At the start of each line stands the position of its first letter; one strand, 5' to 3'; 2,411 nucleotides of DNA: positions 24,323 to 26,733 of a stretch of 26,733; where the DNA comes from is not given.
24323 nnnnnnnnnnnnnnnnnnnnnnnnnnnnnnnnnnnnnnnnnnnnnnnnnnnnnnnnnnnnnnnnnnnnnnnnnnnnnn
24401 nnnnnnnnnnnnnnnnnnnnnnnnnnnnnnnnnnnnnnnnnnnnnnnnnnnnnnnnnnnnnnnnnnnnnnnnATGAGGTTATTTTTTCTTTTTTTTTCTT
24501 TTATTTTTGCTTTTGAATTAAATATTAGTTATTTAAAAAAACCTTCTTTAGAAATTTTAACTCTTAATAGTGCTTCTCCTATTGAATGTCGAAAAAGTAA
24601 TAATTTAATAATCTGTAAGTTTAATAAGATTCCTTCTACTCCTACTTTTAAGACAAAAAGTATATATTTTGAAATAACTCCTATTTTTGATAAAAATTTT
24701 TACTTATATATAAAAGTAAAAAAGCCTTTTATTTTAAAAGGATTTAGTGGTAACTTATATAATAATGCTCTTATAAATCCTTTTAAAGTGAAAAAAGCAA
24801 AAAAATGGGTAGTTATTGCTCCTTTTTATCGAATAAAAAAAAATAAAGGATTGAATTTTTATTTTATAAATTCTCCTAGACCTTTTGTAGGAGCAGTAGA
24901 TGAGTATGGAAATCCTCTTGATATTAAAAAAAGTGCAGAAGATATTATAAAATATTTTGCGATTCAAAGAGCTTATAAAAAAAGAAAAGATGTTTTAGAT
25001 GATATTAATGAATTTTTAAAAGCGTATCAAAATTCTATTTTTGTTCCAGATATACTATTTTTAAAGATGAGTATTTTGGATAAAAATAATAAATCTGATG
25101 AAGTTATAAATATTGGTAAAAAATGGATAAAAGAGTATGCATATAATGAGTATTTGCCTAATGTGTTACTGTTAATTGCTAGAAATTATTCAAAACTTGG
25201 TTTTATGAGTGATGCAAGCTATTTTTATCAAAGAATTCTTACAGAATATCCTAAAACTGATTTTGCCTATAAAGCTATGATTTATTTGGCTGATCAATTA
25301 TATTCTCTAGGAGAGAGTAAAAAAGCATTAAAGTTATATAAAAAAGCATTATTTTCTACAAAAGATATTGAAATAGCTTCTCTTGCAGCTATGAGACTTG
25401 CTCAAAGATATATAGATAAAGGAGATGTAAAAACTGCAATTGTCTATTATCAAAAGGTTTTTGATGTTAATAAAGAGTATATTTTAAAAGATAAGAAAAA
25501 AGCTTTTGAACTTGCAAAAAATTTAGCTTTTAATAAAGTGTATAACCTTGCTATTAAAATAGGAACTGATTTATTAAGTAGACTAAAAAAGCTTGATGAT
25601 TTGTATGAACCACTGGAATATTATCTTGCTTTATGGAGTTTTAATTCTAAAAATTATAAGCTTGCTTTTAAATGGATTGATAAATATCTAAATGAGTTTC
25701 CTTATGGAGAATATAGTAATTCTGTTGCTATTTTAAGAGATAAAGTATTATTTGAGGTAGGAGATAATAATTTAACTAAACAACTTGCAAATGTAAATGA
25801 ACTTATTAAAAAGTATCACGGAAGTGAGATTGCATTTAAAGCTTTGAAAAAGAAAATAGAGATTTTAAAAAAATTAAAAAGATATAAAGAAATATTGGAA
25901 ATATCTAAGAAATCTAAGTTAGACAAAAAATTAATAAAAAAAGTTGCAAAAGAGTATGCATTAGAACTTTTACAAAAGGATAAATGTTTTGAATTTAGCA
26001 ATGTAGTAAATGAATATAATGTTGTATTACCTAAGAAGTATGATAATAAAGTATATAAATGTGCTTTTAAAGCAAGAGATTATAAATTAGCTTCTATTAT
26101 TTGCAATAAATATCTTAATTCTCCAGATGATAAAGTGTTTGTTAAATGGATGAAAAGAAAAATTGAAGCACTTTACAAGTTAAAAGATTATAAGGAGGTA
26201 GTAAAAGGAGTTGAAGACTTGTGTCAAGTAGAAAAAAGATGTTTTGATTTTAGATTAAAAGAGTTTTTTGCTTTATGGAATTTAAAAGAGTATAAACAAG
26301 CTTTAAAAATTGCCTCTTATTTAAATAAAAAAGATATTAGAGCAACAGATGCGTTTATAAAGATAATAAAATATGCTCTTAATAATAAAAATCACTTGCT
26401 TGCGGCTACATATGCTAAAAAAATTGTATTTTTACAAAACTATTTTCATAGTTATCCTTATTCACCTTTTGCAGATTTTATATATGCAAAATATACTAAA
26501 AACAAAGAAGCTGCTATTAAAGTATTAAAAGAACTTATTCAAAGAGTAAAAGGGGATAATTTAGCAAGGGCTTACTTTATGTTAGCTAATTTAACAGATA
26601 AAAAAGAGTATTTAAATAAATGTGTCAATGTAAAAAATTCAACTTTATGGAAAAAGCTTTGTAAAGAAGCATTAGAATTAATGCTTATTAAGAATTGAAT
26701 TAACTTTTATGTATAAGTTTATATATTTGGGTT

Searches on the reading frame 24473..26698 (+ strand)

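Call 10: search_protein_families(library=pfam, proteins=[window:24473-26698:+], max_evalue=0.01)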
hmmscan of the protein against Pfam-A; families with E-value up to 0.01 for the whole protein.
window:24473-26698:+ (741 aa): 9 families
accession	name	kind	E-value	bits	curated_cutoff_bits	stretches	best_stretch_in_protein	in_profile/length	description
PF24323.1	DUF7494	-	4.8e-11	43.5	27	1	23-116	12-112/117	Domain of unknown function (DUF7494)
PF13428.12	TPR_14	-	1.7e-08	34.7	23.5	0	269-294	4-29/44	Tetratricopeptide repeat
PF07719.23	TPR_2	-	3.6e-06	27.1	27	0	267-293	2-28/34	Tetratricopeptide repeat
PF09976.15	TPR_21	-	2.6e-05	24.5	25.5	1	252-323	62-133/193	Tetratricopeptide repeat-like domain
PF14559.12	TPR_19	-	0.0012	19.5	25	0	247-306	9-66/68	Tetratricopeptide repeat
PF13424.12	TPR_12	-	0.0014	19.2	30.1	0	230-293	4-72/77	Tetratricopeptide repeat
PF20308.4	TPR-S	-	0.0029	18.6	27.6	0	263-335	18-91/102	Tetratricopeptide Repeats-Sensor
PF13174.12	TPR_6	-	0.0033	18.4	26.3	0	231-262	2-33/33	Tetratricopeptide repeat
PF13374.12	TPR_10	-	0.0065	16.9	27.5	0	306-334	5-33/42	Tetratricopeptide repeat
